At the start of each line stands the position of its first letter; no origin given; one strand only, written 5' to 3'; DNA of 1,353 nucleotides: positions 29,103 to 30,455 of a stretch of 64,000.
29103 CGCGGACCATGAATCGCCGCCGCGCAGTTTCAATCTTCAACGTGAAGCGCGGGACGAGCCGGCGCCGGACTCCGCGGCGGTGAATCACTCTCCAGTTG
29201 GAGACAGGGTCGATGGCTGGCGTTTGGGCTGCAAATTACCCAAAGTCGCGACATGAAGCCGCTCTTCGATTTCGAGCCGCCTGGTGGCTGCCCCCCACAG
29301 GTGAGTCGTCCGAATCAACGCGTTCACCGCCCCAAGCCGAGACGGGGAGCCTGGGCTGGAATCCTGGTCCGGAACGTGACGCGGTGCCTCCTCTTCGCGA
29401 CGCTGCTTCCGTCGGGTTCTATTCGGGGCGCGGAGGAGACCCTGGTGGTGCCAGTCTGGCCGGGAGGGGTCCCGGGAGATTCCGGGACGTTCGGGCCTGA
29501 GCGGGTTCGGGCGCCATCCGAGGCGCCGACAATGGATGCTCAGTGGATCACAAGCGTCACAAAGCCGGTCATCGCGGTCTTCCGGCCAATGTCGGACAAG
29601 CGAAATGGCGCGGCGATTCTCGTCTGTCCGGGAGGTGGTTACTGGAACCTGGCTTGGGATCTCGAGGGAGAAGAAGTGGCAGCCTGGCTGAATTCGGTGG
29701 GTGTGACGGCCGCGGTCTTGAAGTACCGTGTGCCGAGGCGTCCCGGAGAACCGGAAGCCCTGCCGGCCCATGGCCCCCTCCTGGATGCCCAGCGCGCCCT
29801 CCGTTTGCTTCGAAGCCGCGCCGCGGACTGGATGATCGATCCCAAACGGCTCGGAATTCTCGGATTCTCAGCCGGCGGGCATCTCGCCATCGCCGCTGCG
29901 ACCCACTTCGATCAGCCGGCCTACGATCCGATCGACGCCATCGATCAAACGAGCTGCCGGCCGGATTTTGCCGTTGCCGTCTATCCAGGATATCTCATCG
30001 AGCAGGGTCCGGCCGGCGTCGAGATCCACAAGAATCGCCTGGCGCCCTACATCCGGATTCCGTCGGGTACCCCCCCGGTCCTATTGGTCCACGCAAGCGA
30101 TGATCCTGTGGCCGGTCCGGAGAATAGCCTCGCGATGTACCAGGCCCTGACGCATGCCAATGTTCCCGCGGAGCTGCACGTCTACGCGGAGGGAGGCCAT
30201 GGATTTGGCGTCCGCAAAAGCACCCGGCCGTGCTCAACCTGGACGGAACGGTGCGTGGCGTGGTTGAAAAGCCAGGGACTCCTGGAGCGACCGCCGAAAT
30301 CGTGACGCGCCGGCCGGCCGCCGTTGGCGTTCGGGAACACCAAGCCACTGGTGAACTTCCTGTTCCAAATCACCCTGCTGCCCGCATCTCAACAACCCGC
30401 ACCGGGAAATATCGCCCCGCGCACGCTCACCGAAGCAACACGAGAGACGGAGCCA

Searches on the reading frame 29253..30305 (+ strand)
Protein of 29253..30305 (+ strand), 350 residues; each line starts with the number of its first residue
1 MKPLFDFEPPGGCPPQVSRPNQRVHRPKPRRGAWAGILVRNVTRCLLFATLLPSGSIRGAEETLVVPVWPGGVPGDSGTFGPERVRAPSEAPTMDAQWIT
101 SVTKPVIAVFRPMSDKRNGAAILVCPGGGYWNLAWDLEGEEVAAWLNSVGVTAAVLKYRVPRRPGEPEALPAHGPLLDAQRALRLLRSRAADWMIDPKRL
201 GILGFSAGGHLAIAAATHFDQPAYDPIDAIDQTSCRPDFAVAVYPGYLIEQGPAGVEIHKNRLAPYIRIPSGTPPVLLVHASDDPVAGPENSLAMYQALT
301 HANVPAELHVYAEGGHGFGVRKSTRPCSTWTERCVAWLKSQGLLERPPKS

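Call 57: search_protein_families(library=pfam, max_evalue=0.001, proteins=[window:29253-30305:+])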
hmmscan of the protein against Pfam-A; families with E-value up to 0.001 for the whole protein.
window:29253-30305:+ (350 aa): 8 families
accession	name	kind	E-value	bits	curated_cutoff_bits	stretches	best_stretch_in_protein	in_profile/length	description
PF00326.27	Peptidase_S9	-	7.5e-14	52.2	22.6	1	192-340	59-208/213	Prolyl oligopeptidase family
PF20434.5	BD-FAE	-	6.3e-13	49.2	26.8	1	110-221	4-112/215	BD-FAE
PF07859.19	Abhydrolase_3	-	1.9e-11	44.6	25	1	171-247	44-110/210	alpha/beta hydrolase fold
PF01738.24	DLH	-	3.5e-09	37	21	1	265-324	135-194/217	Dienelactone hydrolase family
PF12146.15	Hydrolase_4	-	0.00015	21.6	27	0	274-317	192-233/239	Serine aminopeptidase, S33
PF05448.18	AXE1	-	0.00015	21.1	21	0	177-217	158-195/321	Acetyl xylan esterase (AXE1)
PF00561.26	Abhydrolase_1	-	0.0003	21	25.8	0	227-316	195-238/245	alpha/beta hydrolase fold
PF03959.19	FSH1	-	0.00044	20.4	21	1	201-316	104-199/211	Serine hydrolase (FSH1)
